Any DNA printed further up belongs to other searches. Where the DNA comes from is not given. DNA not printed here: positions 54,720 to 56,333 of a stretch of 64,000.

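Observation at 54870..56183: RuvX/YqgF nuclease fused through a TM helix to MltG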

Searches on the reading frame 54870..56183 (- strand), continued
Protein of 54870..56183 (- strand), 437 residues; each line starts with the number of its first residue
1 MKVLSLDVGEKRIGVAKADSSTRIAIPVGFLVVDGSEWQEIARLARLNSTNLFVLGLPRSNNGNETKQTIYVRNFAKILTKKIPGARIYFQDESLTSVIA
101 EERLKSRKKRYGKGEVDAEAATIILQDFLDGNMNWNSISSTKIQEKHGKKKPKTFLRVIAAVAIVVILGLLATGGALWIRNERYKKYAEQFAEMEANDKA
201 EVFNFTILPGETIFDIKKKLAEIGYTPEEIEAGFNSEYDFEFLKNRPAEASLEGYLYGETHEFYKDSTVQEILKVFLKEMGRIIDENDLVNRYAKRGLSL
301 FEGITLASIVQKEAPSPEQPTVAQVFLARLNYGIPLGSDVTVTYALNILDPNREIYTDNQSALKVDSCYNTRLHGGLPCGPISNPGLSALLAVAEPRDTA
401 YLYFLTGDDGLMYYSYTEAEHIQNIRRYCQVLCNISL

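Call 43: search_protein_families(library=pfam, proteins=[P0124, P0130, L026:3072-4082:+, L026:2668-3075:+, L032:4001-5053:+, P0148, P0243, P0183, L026:1039-2649:+], max_evalue=0.01)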
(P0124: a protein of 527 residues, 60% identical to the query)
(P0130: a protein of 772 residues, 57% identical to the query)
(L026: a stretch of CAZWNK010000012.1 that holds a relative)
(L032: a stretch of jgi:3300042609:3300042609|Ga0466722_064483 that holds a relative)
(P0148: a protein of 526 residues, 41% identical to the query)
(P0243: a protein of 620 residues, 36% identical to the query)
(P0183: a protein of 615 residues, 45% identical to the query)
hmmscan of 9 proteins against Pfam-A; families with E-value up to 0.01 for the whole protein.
P0124 (527 aa): 2 families
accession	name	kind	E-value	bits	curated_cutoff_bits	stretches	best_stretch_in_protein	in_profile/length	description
PF02618.21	YceG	-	2.4e-66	224.5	32.4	1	224-516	1-274/275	YceG-like family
PF03652.20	RuvX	-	6.5e-29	101.4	29.2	1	1-130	1-133/134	Holliday junction resolvase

P0130 (772 aa): 2 families
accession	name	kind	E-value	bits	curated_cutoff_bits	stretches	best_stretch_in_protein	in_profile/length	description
PF02618.21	YceG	-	1.3e-68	231.9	32.4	1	470-762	1-275/275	YceG-like family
PF03652.20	RuvX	-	9.3e-32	110.6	29.2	1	1-130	1-133/134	Holliday junction resolvase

L026:3072-4082:+ (336 aa): 1 family
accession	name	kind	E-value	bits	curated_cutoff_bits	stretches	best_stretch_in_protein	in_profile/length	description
PF02618.21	YceG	-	3.4e-69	233.8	32.4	1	45-329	1-275/275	YceG-like family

L026:2668-3075:+ (135 aa): 1 family
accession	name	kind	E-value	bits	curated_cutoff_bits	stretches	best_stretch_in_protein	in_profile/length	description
PF03652.20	RuvX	-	4.4e-31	108.4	29.2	1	8-132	2-133/134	Holliday junction resolvase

L032:4001-5053:+ (350 aa): 1 family
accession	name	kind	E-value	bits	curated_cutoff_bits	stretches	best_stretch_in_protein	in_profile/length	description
PF02618.21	YceG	-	3.6e-67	227.2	32.4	1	49-340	2-274/275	YceG-like family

P0148 (526 aa): 2 families
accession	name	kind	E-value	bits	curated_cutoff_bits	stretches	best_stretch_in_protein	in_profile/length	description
PF02618.21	YceG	-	2.7e-71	240.7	32.4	1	235-519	1-275/275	YceG-like family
PF03652.20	RuvX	-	5.8e-30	104.8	29.2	1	11-139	2-133/134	Holliday junction resolvase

P0243 (620 aa): 3 families
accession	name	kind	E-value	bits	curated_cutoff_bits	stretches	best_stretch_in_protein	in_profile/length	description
PF03652.20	RuvX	-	5.5e-32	111.4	29.2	1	1-137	1-133/134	Holliday junction resolvase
PF01832.25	Glucosaminidase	-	6.9e-31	107.9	30.2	1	475-615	2-121/123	Mannosyl-glycoprotein endo-beta-N-acetylglucosaminidase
PF02618.21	YceG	-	4.2e-18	66.2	32.4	1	235-419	2-173/275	YceG-like family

P0183 (615 aa): 3 families
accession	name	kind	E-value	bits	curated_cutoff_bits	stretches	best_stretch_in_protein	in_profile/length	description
PF03652.20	RuvX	-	3.3e-32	112.1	29.2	1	1-128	1-133/134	Holliday junction resolvase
PF01832.25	Glucosaminidase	-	1.5e-26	93.9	30.2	1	458-597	4-122/123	Mannosyl-glycoprotein endo-beta-N-acetylglucosaminidase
PF02618.21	YceG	-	1.3e-20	74.5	32.4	1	204-385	1-165/275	YceG-like family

L026:1039-2649:+ (536 aa): 0 families

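Call 52: predict_structure(alignment_id=A1)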
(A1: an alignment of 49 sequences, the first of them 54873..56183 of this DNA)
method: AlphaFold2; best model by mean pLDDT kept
length: 437 residues; sequences in the alignment: 49
mean_pLDDT: 71.0   pTM: 0.49
mean pLDDT of the five models: 71.0, 68.6, 66.9, 65.1, 62.1
residues with pLDDT >= 90: 57; 70-90: 204; 50-70: 104; < 50: 72
segments of 3 or more residues with pLDDT < 50: 132-152, 154-158, 340-378
pLDDT, mean of each block of 10 residues (from residue 1): 79 81 77 84 84 74 62 84 82 54 55 64 73 41 32 46 64 63 64 55 88 83 89 88 77 83 91 95 95 90 84 82 80 59 40 38 41 43 85 79 71 82 84 54
secondary structure, 60 per line:
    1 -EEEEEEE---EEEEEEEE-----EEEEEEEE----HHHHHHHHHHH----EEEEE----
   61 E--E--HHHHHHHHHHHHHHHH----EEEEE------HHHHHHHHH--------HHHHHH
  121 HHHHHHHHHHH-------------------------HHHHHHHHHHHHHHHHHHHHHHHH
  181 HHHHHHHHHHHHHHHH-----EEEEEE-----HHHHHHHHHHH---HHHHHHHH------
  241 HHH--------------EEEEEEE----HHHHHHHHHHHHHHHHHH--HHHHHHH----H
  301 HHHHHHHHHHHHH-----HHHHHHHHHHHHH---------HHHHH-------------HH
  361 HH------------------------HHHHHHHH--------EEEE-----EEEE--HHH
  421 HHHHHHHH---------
elements in order: E2-8 E12-19 E25-32 H37-47 E52-56 H67-82 E87-91 H98-106 H115-131 H157-196 E202-207 H213-223 H227-234 E258-264 H269-286 H289-295 H300-313 H319-331 H341-345 H359-362 H387-394 E403-406 E412-415 H418-428

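Call 55: fold_search(model_id=the predicted structure, library=pdb)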
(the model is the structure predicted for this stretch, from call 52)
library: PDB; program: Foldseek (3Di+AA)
matches with E <= 10: 1117; with E <= 0.001: 30
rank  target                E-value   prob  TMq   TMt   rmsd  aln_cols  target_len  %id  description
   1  4iiw_B                4.6e-10  1.00  0.36  0.49   9.7       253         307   29  2.6 Angstrom Crystal Structure of Putative yceG-like Protein lmo1499 from Listeria monocytogenes (released 2013-01-16)
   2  7ess_B                1.6e-09  1.00  0.25  0.67   3.8       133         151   31  Structure-guided studies of the Holliday junction resolvase RuvX provide novel insights into ATP-stimulated cleavage o (released 2021-05-26)
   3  2r1f_A                1.3e-08  1.00  0.36  0.57   7.4       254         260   26  Crystal structure of predicted aminodeoxychorismate lyase from Escherichia coli (released 2007-09-04)
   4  8yq7_A                1.3e-08  1.00  0.35  0.62   7.2       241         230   24  Acinetobacter baumannii membrane-bound lytic murein transglycosylase G (released 2025-03-26)
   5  7ess_A                1.7e-08  1.00  0.26  0.70   3.4       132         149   30  Structure-guided studies of the Holliday junction resolvase RuvX provide novel insights into ATP-stimulated cleavage o (released 2021-05-26)
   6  1vhx_B                2.4e-08  1.00  0.26  0.74   3.7       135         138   28  Crystal structure of Putative Holliday junction resolvase (released 2003-12-30)
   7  8yq7_C                3.0e-08  1.00  0.36  0.62   8.2       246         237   24  Acinetobacter baumannii membrane-bound lytic murein transglycosylase G (released 2025-03-26)
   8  1nu0_A                3.2e-08  1.00  0.26  0.79   3.4       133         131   28  Structure of the double mutant (L6M; F134M, SeMet form) of yqgF from Escherichia coli, a hypothetical protein (released 2004-03-02)
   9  1vhx_A                5.2e-08  1.00  0.26  0.74   3.4       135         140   28  Crystal structure of Putative Holliday junction resolvase (released 2003-12-30)
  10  8yq7_E                9.2e-08  1.00  0.35  0.61   6.5       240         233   24  Acinetobacter baumannii membrane-bound lytic murein transglycosylase G (released 2025-03-26)
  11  8yq7_B                9.2e-08  1.00  0.35  0.58   8.4       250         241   23  Acinetobacter baumannii membrane-bound lytic murein transglycosylase G (released 2025-03-26)
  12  8yoa                  9.2e-08  1.00  0.30  0.38   8.3       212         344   26  Crystal structure of endolytic transglycosylase MltG (released 2024-11-13)
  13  1nmn_B                9.8e-08  1.00  0.23  0.80   3.1       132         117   26  Structure of yqgF from Escherichia coli, a hypothetical protein (released 2004-03-02)
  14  7w89                  1.5e-07  1.00  0.24  0.77   3.9       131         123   27  The structure of Deinococcus radiodurans Yqgf (released 2022-08-17)
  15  1nmn_A                2.1e-07  1.00  0.25  0.84   2.6       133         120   27  Structure of yqgF from Escherichia coli, a hypothetical protein (released 2004-03-02)
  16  8yq7_D                4.2e-07  1.00  0.32  0.56   7.7       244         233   23  Acinetobacter baumannii membrane-bound lytic murein transglycosylase G (released 2025-03-26)
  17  1nu0_B                5.7e-07  1.00  0.24  0.80   4.5       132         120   26  Structure of the double mutant (L6M; F134M, SeMet form) of yqgF from Escherichia coli, a hypothetical protein (released 2004-03-02)
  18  8yq7_F                2.6e-06  1.00  0.31  0.56   7.5       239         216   22  Acinetobacter baumannii membrane-bound lytic murein transglycosylase G (released 2025-03-26)
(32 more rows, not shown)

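Call 62: find_homologous_proteins(query=P0148, max_evalue=1e-10)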
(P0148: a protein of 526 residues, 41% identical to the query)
Query P0148 (526 aa): 802 proteins with E <= 1e-10 among 8000 candidates; the best 120 are listed.
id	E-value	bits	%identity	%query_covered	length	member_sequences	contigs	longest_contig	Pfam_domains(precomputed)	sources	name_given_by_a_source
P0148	0.0e+0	1156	100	100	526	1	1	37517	PF03652.21,PF02618.22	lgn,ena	-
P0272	5.3e-206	703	63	98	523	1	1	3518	PF03652.21,PF02618.22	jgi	jgi:UPF0755 protein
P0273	4.8e-169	581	50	98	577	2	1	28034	PF03652.21,PF02618.22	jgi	jgi:UPF0755 protein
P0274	2.1e-117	411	43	98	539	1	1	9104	PF03652.21,PF02618.22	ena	-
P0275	1.5e-112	395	55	64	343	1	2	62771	PF02618.22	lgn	-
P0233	4.8e-110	387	53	65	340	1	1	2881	PF02618.22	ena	-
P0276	1.4e-98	349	40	98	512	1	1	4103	PF03652.21,PF02618.22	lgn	-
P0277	2.5e-98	348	48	65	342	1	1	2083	PF02618.22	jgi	jgi:UPF0755 protein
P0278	9.1e-98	346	39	98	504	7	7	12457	PF03652.21,PF02618.22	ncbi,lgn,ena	-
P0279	1.1e-97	346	38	98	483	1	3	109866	PF03652.21,PF02618.22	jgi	jgi:UPF0755 protein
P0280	1.4e-97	346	41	98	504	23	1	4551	PF03652.21,PF02618.22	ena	-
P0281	1.3e-96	343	38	98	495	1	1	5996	PF03652.21,PF02618.22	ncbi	-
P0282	3.0e-96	341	38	98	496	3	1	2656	PF03652.21,PF02618.22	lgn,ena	-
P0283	3.7e-96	341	38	98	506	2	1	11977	PF03652.21,PF02618.22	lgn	-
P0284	1.2e-95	339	37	98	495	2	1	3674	PF03652.21,PF02618.22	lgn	-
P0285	4.1e-95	338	39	98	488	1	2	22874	PF03652.21,PF02618.22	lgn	-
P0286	8.9e-95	336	39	98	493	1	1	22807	PF03652.21,PF02618.22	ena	-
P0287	1.4e-94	336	39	98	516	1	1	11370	PF03652.21,PF02618.22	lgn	-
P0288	1.9e-94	335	39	98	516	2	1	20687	PF03652.21,PF02618.22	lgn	-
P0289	2.2e-94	335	40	98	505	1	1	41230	PF03652.21,PF02618.22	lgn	-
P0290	4.0e-94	334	39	98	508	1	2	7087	PF03652.21,PF02618.22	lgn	-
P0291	5.3e-94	334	39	98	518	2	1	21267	PF03652.21,PF02618.22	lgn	-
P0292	7.2e-94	333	40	98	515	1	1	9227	PF03652.21,PF02618.22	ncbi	-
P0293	9.2e-94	333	38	98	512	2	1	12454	PF03652.21,PF02618.22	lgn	-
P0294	9.6e-94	333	39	98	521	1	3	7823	PF03652.21,PF02618.22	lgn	-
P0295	1.1e-93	333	48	66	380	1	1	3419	PF02618.22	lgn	-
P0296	3.2e-93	331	38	98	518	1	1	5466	PF03652.21,PF02618.22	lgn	-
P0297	4.7e-93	331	38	98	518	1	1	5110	PF03652.21,PF02618.22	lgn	-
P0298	4.9e-93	331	38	98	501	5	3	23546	PF03652.21,PF02618.22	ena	-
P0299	9.2e-93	330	38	98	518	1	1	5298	PF03652.21,PF02618.22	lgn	-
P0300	1.5e-92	329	39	98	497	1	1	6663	PF03652.21,PF02618.22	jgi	jgi:UPF0755 protein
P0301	2.3e-92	328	38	98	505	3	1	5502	PF03652.21,PF02618.22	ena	-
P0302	2.4e-92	328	38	98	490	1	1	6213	PF03652.21,PF02618.22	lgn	-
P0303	3.1e-92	328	38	99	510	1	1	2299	PF03652.21,PF02618.22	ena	-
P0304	2.1e-91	325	39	98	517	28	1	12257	PF03652.21,PF02618.22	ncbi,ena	-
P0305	2.4e-91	325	48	65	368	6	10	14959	PF02618.22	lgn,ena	-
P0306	4.8e-91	324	39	98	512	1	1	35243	PF03652.21,PF02618.22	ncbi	-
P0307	5.2e-91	324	36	98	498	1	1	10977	PF03652.21,PF02618.22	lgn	-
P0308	9.9e-91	323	38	98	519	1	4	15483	PF03652.21,PF02618.22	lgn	-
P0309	3.0e-90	322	38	98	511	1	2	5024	PF03652.21,PF02618.22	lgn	-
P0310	4.2e-90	321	39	98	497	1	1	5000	PF03652.21,PF02618.22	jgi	jgi:UPF0755 protein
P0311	4.4e-90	321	40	98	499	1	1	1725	PF03652.21,PF02618.22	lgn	-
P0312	7.7e-90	320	48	65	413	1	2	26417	PF02618.22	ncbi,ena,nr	ncbi:endolytic transglycosylase MltG [Candidatus Saccharibacteria bacterium]|nr:endolytic transglyco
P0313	1.0e-89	320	38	98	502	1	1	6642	PF03652.21,PF02618.22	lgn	-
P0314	2.0e-89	319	36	98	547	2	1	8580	PF03652.21,PF02618.22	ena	-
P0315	2.9e-89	318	38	98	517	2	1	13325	PF03652.21,PF02618.22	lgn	-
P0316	7.2e-89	317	46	63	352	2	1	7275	PF02618.22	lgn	-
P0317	1.6e-88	316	40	59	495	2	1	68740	PF03652.21,PF02618.22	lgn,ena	-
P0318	2.1e-88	315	38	98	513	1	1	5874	PF03652.21,PF02618.22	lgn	-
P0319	2.4e-88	315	37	98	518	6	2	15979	PF03652.21,PF02618.22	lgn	-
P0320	2.7e-88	315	37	98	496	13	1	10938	PF03652.21,PF02618.22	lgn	-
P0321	3.2e-88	315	37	98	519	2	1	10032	PF03652.21,PF02618.22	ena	-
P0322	4.2e-88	314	38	98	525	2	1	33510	PF03652.21,PF02618.22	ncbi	-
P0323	4.2e-88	314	40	59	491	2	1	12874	PF03652.21,PF02618.22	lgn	-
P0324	4.9e-88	314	37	98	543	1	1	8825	PF03652.21,PF02618.22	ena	-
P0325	7.6e-88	314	39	98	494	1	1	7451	PF03652.21,PF02618.22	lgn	-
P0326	1.1e-87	313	37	98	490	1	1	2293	PF03652.21,PF02618.22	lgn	-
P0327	1.4e-87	313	37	98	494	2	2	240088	PF03652.21,PF02618.22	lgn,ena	-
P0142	2.4e-87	312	37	98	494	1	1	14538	PF03652.21,PF02618.22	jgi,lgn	jgi:uncharacterized YceG family protein/putative transcription antitermination factor YqgF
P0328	1.1e-86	310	37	98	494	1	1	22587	PF03652.21,PF02618.22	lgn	-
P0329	3.3e-86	308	48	64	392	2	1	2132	PF02618.22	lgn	-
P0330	6.8e-86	307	37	98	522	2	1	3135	PF03652.21,PF02618.22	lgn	-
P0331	1.5e-85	306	45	69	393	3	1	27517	PF02618.22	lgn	-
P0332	2.5e-85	305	36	98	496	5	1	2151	PF03652.21,PF02618.22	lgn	-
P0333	3.6e-85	305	38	98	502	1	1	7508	PF03652.21,PF02618.22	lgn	-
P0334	8.2e-85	304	45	64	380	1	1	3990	PF02618.22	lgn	-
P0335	1.4e-84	303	44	64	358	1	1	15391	PF02618.22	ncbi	ncbi:MAG TPA: endolytic transglycosylase MltG [Candidatus Saccharimonadales bacterium]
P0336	3.0e-84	302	46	64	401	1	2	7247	PF02618.22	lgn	-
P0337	3.9e-84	301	45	65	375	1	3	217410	PF02618.22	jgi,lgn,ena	-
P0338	5.3e-84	301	42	71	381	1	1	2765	PF02618.22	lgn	-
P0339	1.0e-83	300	42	71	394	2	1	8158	PF02618.22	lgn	-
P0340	1.1e-83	300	37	98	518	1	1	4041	PF03652.21,PF02618.22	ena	-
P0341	1.2e-83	300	47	63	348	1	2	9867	PF02618.22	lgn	-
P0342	1.2e-83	300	44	59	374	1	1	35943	PF02618.22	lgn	-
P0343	1.7e-83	299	41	71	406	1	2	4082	PF02618.22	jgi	-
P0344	2.1e-83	299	46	63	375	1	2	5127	PF02618.22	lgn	-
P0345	2.6e-83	299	37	98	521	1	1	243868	PF03652.21,PF02618.22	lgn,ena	-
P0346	3.3e-83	298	37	98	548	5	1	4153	PF03652.21,PF02618.22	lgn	-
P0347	3.9e-83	298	44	59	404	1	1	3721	PF02618.22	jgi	jgi:UPF0755 protein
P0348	4.3e-83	298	35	98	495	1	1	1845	PF03652.21,PF02618.22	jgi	jgi:UPF0755 protein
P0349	6.2e-83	297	37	98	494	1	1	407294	PF03652.21,PF02618.22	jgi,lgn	jgi:UPF0755 protein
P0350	9.3e-83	297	36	98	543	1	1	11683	PF03652.21,PF02618.22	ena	-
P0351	9.4e-83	297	44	63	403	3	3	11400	PF02618.22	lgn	-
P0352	1.2e-82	296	44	64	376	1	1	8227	PF02618.22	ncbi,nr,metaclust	ncbi:aminodeoxychorismate lyase [candidate division TM7 genomosp. GTL1]|nr:aminodeoxychorismate lyas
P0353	3.0e-82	295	43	64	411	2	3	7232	PF02618.22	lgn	-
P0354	3.5e-82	295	45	62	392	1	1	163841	PF02618.22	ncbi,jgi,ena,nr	ncbi:endolytic transglycosylase MltG [Candidatus Saccharibacteria bacterium]|nr:endolytic transglyco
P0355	5.5e-82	294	47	59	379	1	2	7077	PF02618.22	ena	-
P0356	1.2e-81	293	44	71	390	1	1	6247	PF02618.22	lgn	-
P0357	2.1e-81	292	46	64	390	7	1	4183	PF02618.22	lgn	-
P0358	2.5e-81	292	44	71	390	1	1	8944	PF02618.22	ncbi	-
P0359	2.7e-81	292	45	65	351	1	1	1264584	PF02618.22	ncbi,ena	-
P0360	4.5e-81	291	36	98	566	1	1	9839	PF03652.21,PF02618.22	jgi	jgi:UPF0755 protein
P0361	5.1e-81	291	34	98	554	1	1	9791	PF03652.21,PF02618.22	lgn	-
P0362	6.8e-81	291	37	98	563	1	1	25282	PF03652.21,PF02618.22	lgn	-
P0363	8.7e-81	290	44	63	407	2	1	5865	PF02618.22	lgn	-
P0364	9.4e-81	290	45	66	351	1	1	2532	PF02618.22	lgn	-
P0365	1.2e-80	290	36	98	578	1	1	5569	PF03652.21,PF02618.22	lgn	-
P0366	1.2e-80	290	45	64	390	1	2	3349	PF02618.22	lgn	-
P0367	1.3e-80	290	44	71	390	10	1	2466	PF02618.22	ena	-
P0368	1.5e-80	290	44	59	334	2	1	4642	PF02618.22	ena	-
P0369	1.9e-80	289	46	63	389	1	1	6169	PF02618.22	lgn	-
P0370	3.9e-80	288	34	98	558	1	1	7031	PF03652.21,PF02618.22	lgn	-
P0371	4.6e-80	288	36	98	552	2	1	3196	PF03652.21,PF02618.22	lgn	-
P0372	6.7e-80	287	43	64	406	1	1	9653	PF02618.22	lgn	-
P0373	1.8e-79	286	34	98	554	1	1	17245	PF03652.21,PF02618.22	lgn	-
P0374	2.1e-79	286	45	62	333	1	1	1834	PF02618.22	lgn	-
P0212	2.6e-79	285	42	63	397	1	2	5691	PF02618.22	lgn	-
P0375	3.1e-79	285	34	98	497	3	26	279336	PF03652.21,PF02618.22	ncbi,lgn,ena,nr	ncbi:endolytic transglycosylase MltG [Candidatus Saccharibacteria bacterium]|nr:endolytic transglyco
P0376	3.1e-79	285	37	98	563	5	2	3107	PF03652.21,PF02618.22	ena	-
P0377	3.2e-79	285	45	64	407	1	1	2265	PF02618.22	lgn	-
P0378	3.3e-79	285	45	62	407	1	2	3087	PF02618.22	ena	-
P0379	4.6e-79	285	47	59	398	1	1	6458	PF02618.22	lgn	-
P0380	5.1e-79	284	43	70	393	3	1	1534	PF02618.22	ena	-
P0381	5.3e-79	284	44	64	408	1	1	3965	PF02618.22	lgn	-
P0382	5.7e-79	284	43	60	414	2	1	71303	PF02618.22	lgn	-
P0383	8.2e-79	284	37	98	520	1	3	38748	PF03652.21,PF02618.22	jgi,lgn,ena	-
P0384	1.2e-78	283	45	63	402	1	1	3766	PF02618.22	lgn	-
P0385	1.2e-78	283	43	63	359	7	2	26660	PF02618.22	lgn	-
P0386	1.5e-78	283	37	98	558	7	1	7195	PF03652.21,PF02618.22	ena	-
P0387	1.6e-78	283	44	62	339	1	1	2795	PF02618.22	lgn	-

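Call 63: find_encoding_contigs(protein=P0275, flank=5000, max_places=2)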
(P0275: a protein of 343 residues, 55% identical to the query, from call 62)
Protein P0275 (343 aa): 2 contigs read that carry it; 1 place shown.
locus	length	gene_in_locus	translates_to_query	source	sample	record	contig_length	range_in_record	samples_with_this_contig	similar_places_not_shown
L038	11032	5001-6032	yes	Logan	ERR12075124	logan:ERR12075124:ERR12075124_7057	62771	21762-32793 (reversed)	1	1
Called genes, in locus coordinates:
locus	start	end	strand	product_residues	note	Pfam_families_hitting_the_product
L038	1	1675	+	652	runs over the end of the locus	PF01411:tRNA-synt_2c, PF07973:tRNA_SAD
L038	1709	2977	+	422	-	PF06723:MreB_Mbl (faint), PF14450:FtsA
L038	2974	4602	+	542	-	-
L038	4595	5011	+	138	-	PF03652:RuvX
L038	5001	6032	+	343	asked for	PF02618:YceG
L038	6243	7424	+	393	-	PF01476:LysM (weak), PF23473:LysM3_LYK4_5 (weak), PF05257:CHAP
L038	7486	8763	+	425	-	PF01018:GTP1_OBG, PF01926:MMR_HSR1, PF02421:FeoB_N, PF09269:DUF1967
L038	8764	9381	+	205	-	-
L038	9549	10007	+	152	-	-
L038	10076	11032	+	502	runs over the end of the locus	PF00929:RNase_T, PF08411:ExoI_SH3, PF26016:ExoI_C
